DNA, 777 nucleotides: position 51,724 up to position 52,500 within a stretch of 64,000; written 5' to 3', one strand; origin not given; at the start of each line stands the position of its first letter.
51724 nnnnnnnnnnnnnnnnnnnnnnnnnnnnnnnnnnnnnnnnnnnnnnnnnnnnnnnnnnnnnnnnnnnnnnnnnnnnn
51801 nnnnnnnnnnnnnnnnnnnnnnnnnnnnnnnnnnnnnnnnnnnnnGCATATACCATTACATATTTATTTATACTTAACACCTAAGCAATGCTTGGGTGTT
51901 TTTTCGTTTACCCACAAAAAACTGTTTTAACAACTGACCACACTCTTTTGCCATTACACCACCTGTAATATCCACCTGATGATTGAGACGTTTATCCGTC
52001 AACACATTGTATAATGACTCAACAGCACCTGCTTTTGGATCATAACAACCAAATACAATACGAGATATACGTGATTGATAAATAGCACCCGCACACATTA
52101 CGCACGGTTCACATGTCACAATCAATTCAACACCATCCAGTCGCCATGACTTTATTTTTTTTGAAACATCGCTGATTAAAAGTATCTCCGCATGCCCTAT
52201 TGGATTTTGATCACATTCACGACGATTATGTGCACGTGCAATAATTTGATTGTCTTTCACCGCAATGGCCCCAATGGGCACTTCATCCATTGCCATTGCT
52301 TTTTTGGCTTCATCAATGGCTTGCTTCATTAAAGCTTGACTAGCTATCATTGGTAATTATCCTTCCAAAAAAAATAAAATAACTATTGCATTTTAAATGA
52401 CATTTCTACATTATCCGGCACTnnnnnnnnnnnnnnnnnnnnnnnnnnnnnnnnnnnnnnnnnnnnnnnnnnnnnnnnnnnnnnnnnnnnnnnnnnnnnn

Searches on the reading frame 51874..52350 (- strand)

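Call 23: search_protein_families(library=pfam, proteins=[window:51874-52350:-])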
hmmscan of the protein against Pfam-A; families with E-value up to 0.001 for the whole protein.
window:51874-52350:- (158 aa): 3 families
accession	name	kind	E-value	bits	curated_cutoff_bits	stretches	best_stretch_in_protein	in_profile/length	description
PF14437.12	MafB19-deam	-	9.1e-40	136.3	27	1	4-146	3-139/142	MafB19-like deaminase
PF00383.29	dCMP_cyt_deam_1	-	1.1e-27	96.3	25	1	4-102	4-102/102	Cytidine and deoxycytidylate deaminase zinc-binding region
PF14439.12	Bd3614-deam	-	2.9e-05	24.4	38.5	1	32-94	17-78/113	Bd3614-like deaminase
